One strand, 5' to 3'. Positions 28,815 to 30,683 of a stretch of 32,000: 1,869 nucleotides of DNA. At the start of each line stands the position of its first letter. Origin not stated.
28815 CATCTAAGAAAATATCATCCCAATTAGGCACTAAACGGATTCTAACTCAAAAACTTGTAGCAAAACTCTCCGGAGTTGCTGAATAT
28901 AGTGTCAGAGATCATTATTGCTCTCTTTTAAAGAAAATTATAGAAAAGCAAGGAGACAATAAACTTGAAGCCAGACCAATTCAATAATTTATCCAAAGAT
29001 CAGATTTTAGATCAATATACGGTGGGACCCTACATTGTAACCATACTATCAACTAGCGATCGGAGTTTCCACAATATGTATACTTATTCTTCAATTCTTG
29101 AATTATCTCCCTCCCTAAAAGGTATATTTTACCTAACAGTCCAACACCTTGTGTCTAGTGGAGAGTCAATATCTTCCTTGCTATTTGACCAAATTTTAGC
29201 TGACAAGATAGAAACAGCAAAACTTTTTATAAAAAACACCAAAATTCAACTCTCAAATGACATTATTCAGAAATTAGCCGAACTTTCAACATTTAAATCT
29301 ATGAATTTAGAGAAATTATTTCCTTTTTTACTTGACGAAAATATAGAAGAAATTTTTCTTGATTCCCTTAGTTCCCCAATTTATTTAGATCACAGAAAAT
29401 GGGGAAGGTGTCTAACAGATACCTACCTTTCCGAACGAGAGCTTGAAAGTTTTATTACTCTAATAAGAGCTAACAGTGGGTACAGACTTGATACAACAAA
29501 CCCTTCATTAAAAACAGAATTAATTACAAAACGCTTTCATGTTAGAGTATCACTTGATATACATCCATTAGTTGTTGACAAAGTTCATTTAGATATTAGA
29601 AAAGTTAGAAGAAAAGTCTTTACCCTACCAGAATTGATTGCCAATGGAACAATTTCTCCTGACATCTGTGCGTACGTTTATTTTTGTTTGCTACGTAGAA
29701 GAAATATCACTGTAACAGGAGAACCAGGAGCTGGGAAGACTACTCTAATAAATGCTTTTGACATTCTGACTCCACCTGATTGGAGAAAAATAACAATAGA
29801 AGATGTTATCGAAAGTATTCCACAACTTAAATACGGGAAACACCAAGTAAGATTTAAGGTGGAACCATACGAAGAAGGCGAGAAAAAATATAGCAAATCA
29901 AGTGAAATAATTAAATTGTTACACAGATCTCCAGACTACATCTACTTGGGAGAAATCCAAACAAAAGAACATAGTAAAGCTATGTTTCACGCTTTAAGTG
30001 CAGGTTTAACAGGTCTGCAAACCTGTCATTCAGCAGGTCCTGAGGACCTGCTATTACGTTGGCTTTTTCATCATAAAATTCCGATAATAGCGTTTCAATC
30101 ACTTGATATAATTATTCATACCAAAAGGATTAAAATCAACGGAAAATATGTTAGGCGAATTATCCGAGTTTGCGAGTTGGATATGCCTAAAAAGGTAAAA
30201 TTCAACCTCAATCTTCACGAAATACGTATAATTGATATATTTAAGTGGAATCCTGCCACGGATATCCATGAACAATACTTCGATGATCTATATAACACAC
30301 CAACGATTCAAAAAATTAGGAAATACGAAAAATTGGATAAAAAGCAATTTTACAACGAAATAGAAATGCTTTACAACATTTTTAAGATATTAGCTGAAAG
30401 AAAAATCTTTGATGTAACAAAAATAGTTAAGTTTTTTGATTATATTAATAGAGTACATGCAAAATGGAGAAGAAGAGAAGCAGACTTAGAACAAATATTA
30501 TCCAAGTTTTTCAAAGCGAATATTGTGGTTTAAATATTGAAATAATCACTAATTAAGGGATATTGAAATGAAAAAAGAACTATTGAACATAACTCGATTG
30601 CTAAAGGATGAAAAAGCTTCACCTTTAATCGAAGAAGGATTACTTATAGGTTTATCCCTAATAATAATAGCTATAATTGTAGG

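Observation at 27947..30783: TFB paralog + type IV filament ATPase + Flp-like prepilin: a three-gene operon with no platform protein or prepilin peptidase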

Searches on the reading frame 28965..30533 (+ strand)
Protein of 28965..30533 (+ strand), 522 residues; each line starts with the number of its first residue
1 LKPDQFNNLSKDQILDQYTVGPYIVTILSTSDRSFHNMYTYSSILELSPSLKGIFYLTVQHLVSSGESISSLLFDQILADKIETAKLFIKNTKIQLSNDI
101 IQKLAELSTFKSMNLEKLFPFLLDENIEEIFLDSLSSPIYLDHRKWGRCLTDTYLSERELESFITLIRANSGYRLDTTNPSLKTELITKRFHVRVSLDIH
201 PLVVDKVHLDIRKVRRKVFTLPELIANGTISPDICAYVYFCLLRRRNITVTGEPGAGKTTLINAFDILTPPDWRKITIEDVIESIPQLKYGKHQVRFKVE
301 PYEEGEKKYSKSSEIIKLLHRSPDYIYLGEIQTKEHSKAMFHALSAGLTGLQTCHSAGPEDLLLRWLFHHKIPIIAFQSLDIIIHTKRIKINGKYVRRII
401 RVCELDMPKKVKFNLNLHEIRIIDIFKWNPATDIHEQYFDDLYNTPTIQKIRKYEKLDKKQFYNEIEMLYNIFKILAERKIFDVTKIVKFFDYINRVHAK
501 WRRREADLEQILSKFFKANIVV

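Call 4: search_protein_families(library=pfam, proteins=[window:28965-30533:+], max_evalue=1)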
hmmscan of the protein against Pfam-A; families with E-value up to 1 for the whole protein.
window:28965-30533:+ (522 aa): 12 families
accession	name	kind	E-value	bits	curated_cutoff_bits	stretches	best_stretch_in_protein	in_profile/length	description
PF00437.27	T2SSE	-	2e-15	56.8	24.9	1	184-365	85-254/370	Type II/IV secretion system protein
PF13401.12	AAA_22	-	0.0015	19.3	27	1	245-270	5-30/130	AAA domain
PF13555.12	AAA_29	-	0.0024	18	27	1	246-272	23-50/61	P-loop containing region of AAA domain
PF00005.33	ABC_tran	-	0.0035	18.4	25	1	240-280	6-46/137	ABC transporter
PF03266.21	NTPase_1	-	0.011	16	23.9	1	247-309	1-59/168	NTPase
PF13191.12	AAA_16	-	0.012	16.5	32.6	1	246-266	25-45/167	AAA ATPase domain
PF01078.27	Mg_chelatase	-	0.013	15.3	20.3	1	246-312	23-88/207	Magnesium chelatase, subunit ChlI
PF20720.3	nSTAND3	-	0.019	15.1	27.2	1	241-264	13-36/155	Novel STAND NTPase 3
PF06745.19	ATPase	-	0.096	12.5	26.6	1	242-265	16-39/231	KaiC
PF03308.22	MeaB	-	0.11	11.9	23.1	1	246-266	34-54/273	Methylmalonyl Co-A mutase-associated GTPase MeaB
PF13245.12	AAA_19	-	0.17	12.5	25.1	1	243-264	9-30/134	AAA domain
PF13604.12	AAA_30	-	0.28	11.3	27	1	244-265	17-38/191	AAA domain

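Call 5: search_protein_families(library=ncbifam, proteins=[window:28965-30533:+], max_evalue=1)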
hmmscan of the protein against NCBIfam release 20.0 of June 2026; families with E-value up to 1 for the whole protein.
window:28965-30533:+ (522 aa): 32 families (the best 25 are shown)
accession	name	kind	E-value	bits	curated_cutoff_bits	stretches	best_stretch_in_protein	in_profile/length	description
NF058587.1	archaellum_moto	equivalog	6.9e-36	124.1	550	1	81-493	113-516/527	archaellum flagellar ATPase motor FlaI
TIGR03819.1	heli_sec_ATPase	hypoth_equivalog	8.1e-21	74.6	373.15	1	111-361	48-292/340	TadA family conjugal transfer-associated ATPase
NF053672.1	bindosome_BasE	exception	3.6e-20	72.2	1000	1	8-489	34-502/512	bindosome assembly system ATPase subunit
TIGR02788.1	VirB11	equivalog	2.9e-17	62.7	249.95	2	235-361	134-257/308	P-type DNA transfer ATPase VirB11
TIGR02782.1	TrbB_P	equivalog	7.2e-17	61.6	304.55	1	113-406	9-297/303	P-type conjugative transfer ATPase TrbB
NF010469.0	PRK13894.1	subfamily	1.8e-08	34.1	508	1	154-284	61-191/320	conjugal transfer ATPase TrbB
NF010475.0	PRK13900.1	equivalog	8.5e-07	28.3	389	1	233-357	148-270/333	type IV secretion system ATPase VirB11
NF041000.1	ATPase_ComGA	equivalog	1.6e-06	27.3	300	1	247-365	130-241/267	competence type IV pilus ATPase ComGA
TIGR02525.1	plasmid_TraJ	equivalog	1.1e-05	24.6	368.3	1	239-368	142-271/372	plasmid transfer ATPase TraJ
NF010425.0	PRK13851.1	equivalog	1.4e-05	24.1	461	1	229-359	146-273/344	type IV secretion system protein VirB11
TIGR02858.1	spore_III_AA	equivalog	2.1e-05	23.9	281.3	1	231-379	100-253/272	stage III sporulation protein AA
NF010407.0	PRK13833.1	subfamily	8.5e-05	22.1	499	1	199-283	98-185/323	conjugal transfer protein TrbB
NF053534.1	T4PilAsmATPsTfpB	equivalog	0.00022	19.7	850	1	248-356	339-439/584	type IV pilus assembly ATPase TfpB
TIGR01420.1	pilT_fam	subfamily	0.00026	20.3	319.1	1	244-357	121-230/343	PilT/PilU family type 4a pilus ATPase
TIGR02533.1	type_II_gspE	equivalog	0.00056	18.7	630.25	1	248-355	246-345/486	type II secretion system ATPase GspE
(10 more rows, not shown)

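Call 12: find_homologous_proteins(query=window:28965-30533:+)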
Query window:28965-30533:+ (522 aa): 1056 proteins with E <= 0.001 among 8000 candidates; the best 120 are listed.
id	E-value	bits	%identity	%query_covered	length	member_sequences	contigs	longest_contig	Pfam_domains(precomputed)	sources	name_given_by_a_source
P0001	0.0e+0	1170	100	100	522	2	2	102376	PF00437.27,PF27713.1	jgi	-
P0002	4.1e-286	968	82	100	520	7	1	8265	PF00437.27,PF27713.1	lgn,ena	-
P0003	9.3e-242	821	70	100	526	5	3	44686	PF00437.27,PF27713.1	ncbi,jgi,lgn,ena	-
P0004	1.9e-240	817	69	98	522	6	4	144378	PF00437.27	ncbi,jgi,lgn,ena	-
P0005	4.6e-239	812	68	99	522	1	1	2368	PF00437.27,PF27713.1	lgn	-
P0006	2.2e-235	800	68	98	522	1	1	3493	PF00437.27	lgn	-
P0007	3.3e-232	790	69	96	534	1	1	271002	PF00437.27,PF00005.34,PF27713.1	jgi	-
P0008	1.4e-231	788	66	99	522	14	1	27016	PF00437.27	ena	-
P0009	1.5e-151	524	48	94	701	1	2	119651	PF00437.27,PF27713.1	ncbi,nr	ncbi:type II/IV secretion system ATPase subunit [Candidatus Bathyarchaeota archaeon]|nr:type II/IV s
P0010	4.8e-150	519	48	94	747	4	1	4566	PF00437.27,PF27713.1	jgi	-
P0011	3.3e-149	516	48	97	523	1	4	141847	PF00437.27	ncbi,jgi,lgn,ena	-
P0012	4.8e-149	515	48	93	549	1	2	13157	PF00437.27,PF27713.1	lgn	-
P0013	6.1e-148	512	47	93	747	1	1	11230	PF00437.27,PF27713.1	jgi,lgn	-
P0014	9.0e-148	511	47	98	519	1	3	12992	PF00437.27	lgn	-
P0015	1.0e-147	511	47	93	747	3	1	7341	PF00437.27,PF01078.28,PF27713.1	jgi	-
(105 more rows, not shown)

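Call 13: find_encoding_contigs(protein=P0001, flank=10000, max_places=3)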
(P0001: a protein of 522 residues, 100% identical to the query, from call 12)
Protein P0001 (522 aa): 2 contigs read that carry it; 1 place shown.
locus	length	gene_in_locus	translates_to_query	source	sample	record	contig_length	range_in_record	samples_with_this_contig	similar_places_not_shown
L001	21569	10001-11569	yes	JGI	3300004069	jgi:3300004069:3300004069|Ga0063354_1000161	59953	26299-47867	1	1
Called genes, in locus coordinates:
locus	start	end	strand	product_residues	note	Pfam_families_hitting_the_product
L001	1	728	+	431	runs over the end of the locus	PF00009:GTP_EFTU, PF03144:GTP_EFTU_D2, PF03143:GTP_EFTU_D3, PF22594:GTP-eEF1A_C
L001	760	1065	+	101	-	PF00338:Ribosomal_S10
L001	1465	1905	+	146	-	PF01951:Archease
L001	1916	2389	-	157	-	PF25212:HVO_A0114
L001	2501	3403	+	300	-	PF02598:Methyltrn_RNA_3, PF14419:SPOUT_MTase_2 (faint)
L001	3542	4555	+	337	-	PF00297:Ribosomal_L3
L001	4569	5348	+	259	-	PF00573:Ribosomal_L4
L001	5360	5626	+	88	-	PF00276:Ribosomal_L23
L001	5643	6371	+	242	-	PF00181:Ribosomal_L2_N, PF03947:Ribosomal_L2_C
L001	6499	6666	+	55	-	PF01402:RHH_1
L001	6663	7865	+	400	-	PF00091:Tubulin, PF12327:FtsZ_C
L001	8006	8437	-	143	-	PF14894:Lsm_C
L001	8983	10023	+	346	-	PF00382:TFIIB (faint)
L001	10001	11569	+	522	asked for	PF00437:T2SSE, PF27713:UCP018868 (weak)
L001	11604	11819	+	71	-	-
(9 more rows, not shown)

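Call 14: find_encoding_contigs(protein=P0004, flank=6000, max_places=3)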
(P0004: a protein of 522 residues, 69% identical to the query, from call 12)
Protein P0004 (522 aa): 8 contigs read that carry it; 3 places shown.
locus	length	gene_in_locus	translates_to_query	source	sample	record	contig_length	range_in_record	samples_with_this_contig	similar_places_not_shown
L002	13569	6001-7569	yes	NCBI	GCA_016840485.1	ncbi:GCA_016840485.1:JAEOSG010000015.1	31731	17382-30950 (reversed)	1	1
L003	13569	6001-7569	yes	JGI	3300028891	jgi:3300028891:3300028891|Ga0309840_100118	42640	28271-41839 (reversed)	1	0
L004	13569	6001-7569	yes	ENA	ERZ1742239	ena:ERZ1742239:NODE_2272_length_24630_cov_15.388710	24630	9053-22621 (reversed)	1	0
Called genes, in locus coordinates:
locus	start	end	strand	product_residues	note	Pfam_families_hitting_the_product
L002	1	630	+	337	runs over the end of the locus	PF00297:Ribosomal_L3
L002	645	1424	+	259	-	PF00573:Ribosomal_L4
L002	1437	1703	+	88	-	PF00276:Ribosomal_L23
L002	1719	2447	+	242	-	PF00181:Ribosomal_L2_N, PF03947:Ribosomal_L2_C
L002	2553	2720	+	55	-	PF01402:RHH_1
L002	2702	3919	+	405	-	PF00091:Tubulin, PF12327:FtsZ_C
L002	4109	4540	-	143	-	PF14894:Lsm_C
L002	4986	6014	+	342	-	PF00382:TFIIB (faint)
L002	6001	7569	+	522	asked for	PF00437:T2SSE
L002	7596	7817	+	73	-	-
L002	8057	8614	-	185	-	PF01558:POR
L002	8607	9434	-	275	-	PF02775:TPP_enzyme_C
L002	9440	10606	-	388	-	PF01855:POR_N, PF02780:Transketolase_C (weak), PF17147:PFOR_II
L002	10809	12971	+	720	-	PF00009:GTP_EFTU, PF22042:EF-G_D2, PF03144:GTP_EFTU_D2, PF14492:EFG_III, PF03764:EFG_IV, PF00679:EFG_C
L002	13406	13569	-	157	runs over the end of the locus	PF01047:MarR (weak), PF13404:HTH_AsnC-type, PF13412:HTH_24, PF01037:AsnC_trans_reg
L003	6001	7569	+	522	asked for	PF00437:T2SSE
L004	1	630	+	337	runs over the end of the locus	PF00297:Ribosomal_L3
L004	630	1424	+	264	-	PF00573:Ribosomal_L4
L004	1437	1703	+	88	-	PF00276:Ribosomal_L23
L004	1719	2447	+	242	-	PF00181:Ribosomal_L2_N, PF03947:Ribosomal_L2_C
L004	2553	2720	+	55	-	PF01402:RHH_1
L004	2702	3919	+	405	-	PF00091:Tubulin, PF12327:FtsZ_C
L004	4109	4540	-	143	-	PF14894:Lsm_C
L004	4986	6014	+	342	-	PF00382:TFIIB (faint)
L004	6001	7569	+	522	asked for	PF00437:T2SSE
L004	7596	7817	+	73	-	-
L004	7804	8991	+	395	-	-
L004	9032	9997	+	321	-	-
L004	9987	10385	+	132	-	-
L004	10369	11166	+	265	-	-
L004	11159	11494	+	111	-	-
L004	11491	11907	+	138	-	PF03692:CxxCxxCC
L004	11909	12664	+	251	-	-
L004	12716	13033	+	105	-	-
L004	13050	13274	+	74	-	-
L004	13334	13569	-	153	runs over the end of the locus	-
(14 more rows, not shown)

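Call 15: find_encoding_contigs(protein=P0009, flank=6000, max_places=3)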
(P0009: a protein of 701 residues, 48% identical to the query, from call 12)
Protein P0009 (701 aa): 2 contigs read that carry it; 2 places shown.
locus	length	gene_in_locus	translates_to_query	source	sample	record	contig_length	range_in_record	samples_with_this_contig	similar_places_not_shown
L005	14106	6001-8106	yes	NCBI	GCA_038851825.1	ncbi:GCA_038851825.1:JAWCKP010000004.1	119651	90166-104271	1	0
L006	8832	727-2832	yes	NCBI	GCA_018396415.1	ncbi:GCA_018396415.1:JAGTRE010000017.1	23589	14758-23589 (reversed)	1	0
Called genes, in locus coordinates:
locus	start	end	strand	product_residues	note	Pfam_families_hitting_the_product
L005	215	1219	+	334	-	PF00382:TFIIB (faint)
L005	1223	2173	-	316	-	-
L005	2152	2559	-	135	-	-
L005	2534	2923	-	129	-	-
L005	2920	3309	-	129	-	-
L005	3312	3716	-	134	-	-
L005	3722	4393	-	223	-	-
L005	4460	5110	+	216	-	PF01656:CbiA (weak)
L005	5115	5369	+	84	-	-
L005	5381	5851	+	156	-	-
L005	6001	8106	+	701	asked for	PF00437:T2SSE, PF27713:UCP018868 (weak)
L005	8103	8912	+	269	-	-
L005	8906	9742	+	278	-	-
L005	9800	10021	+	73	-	-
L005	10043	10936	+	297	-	-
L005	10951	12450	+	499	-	PF01935:DUF87, PF19044:P-loop_TraG (weak)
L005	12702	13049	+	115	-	PF04471:Mrr_cat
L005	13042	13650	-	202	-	PF05496:RuvB_N (faint), PF13521:AAA_28 (faint), PF13207:AAA_17, PF13238:AAA_18, PF01202:SKI (faint)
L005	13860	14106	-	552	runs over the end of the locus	PF00118:Cpn60_TCP1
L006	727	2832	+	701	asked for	PF00437:T2SSE, PF27713:UCP018868 (weak)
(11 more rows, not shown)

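Call 32: search_protein_families(library=pfam, proteins=[L005:3722-4408:-, L005:10043-10936:+, L005:10951-12450:+, L005:4412-5110:+], max_evalue=0.1)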
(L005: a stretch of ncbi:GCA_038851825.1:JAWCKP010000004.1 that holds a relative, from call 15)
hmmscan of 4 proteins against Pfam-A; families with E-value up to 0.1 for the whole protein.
L005:3722-4408:- (228 aa): 1 family
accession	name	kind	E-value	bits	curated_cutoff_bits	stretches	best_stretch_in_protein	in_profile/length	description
PF01478.23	Peptidase_A24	-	3.1e-05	24.8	26.5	1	17-116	1-95/104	Type IV leader peptidase family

L005:10043-10936:+ (297 aa): 2 families
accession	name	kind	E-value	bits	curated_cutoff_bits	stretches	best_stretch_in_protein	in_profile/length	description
PF18969.5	DUF5708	-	0.066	13.5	26.9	0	5-53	5-53/60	Family of unknown function (DUF5708)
PF19507.4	DUF6041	-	0.082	13.4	27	0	7-45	57-95/140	Family of unknown function (DUF6041)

L005:10951-12450:+ (499 aa): 8 families
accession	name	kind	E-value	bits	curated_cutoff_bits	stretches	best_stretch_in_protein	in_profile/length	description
PF01935.23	DUF87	-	4.1e-24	86.3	23.2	1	47-258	12-219/220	Helicase HerA, central domain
PF19044.6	P-loop_TraG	-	2.4e-06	26.9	25.8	1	61-247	33-227/413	TraG P-loop domain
PF05872.18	HerA_C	-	0.00048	19.3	22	1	56-102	20-66/502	Helicase HerA-like C-terminal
PF12846.13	AAA_10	-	0.00072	19.1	27.5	1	57-98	21-62/362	AAA-like domain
PF13238.12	AAA_18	-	0.024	15.5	29.4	0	60-94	1-32/128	AAA domain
PF20720.3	nSTAND3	-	0.024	14.8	27.2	1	59-96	19-56/155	Novel STAND NTPase 3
PF00142.24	Fer4_NifH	-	0.031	14.2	25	1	59-91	2-34/271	4Fe-4S iron sulfur cluster binding proteins, NifH/frxC family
PF01580.24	FtsK_SpoIIIE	-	0.053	13.4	24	0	56-78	38-60/221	FtsK/SpoIIIE family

L005:4412-5110:+ (232 aa): 3 families
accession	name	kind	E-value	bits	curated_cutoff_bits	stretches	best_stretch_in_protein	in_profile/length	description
PF01656.29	CbiA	-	1.7e-06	28.5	25.4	1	25-178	5-123/125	CobQ/CobB/MinD/ParA nucleotide binding domain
PF00142.24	Fer4_NifH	-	0.075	12.9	25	0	154-220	198-264/271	4Fe-4S iron sulfur cluster binding proteins, NifH/frxC family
PF10609.15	ParA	-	0.09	12.6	27.1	0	22-56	7-41/246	NUBPL iron-transfer P-loop NTPase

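Call 36: search_solved_structures(query=window:28965-30530:+, max_evalue=0.001, show_alignments=1)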
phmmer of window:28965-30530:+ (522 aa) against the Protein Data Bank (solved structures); distinct sequences matched with E-value up to 0.001: 12.
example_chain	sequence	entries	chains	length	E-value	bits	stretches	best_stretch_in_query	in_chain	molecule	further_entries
2oap_1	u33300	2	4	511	4.1e-27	98.2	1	117-491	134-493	Type II secretion system protein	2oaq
4ii7_A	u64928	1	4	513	1.1e-22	83.6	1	117-497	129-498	FlaI ATPase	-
4ihq_A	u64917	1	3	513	7.3e-22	80.9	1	117-497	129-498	FlaI ATPase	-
8rkd_E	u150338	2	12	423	1.6e-13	53.4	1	156-408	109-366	Pilus assembly ATPase CpaF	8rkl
8rjf_A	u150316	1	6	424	1.6e-13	53.4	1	156-408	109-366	Pilus assembly ATPase CpaF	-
9e24_A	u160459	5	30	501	2.6e-13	52.7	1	157-408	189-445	CpaF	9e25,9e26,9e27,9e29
2gza_A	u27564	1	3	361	8.9e-06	27.8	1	233-359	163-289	Type IV secretion system protein VirB11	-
2eyu_A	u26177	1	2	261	0.00017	23.6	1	240-361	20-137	twitching motility protein PilT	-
2gsz_A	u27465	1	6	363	0.0003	22.8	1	240-361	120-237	twitching motility protein PilT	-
2ewv_A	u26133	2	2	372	0.00032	22.7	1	240-361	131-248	twitching motility protein PilT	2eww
6bge_A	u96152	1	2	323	0.00057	21.9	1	245-365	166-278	VirB11-like protein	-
1g6o_A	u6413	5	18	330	0.00059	21.8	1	245-365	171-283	CAG-ALPHA | virB11 homolog | Cag-alfa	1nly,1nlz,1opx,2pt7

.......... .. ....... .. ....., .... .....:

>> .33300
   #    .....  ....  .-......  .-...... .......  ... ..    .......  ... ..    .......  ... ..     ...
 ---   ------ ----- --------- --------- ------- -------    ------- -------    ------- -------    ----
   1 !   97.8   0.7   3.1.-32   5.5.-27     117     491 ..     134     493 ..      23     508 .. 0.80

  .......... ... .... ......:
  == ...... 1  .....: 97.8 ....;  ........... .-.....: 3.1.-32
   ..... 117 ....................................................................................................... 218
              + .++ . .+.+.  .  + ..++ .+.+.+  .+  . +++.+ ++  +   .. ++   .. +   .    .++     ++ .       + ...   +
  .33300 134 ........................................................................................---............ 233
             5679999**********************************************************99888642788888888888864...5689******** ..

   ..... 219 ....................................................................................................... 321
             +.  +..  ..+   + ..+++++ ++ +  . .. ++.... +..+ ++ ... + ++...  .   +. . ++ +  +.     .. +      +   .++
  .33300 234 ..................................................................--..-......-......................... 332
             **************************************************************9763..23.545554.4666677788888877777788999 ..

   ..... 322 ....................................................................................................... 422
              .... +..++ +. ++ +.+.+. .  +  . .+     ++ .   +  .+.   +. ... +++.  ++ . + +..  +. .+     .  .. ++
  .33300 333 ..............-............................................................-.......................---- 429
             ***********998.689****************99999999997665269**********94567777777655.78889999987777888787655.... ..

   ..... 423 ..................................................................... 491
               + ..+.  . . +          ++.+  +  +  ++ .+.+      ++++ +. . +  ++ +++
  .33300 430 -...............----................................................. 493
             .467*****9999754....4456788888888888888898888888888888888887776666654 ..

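Call 53: search_protein_families(library=pfam, proteins=[L005:5863-6600:+, L005:5381-5851:+, L005:5115-5369:+], max_evalue=0.1)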
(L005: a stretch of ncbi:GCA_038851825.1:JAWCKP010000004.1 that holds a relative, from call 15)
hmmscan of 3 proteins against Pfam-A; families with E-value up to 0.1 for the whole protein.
L005:5863-6600:+ (246 aa): 1 family
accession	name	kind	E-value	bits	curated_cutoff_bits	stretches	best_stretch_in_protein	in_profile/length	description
PF20266.3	Mab-21_C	-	0.012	16.2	24.1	1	144-205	34-93/102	Mab-21 protein HhH/H2TH-like domain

L005:5381-5851:+ (156 aa): 8 families
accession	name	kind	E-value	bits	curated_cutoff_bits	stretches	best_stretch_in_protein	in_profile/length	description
PF04102.17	SlyX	-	0.0072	17.4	30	0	80-115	21-56/67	SlyX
PF05508.16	Ran-binding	-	0.02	14.5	25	1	75-142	70-142/304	RanGTP-binding protein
PF16693.10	Yop-YscD_ppl_1st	-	0.021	14.9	24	1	21-55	4-40/62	YscD/CdsD-like Bon-like domain 1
PF15294.11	Leu_zip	-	0.038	14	28.2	1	54-125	101-168/275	Leucine zipper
PF17078.10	SHE3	-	0.043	14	30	1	80-138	70-127/228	SWI5-dependent HO expression protein 3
PF25764.1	KIF21A_4th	-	0.052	13.6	33.1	1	75-114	53-92/183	KIF21A-like domain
PF25041.1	UFL1_C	-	0.056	13.7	24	0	38-109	49-112/112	E3 UFM1-protein ligase 1 C-terminal domain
PF06657.18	Cep57_MT_bd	-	0.089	13.7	31.3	0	79-112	11-44/77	Centrosome microtubule-binding domain of Cep57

L005:5115-5369:+ (84 aa): 0 families
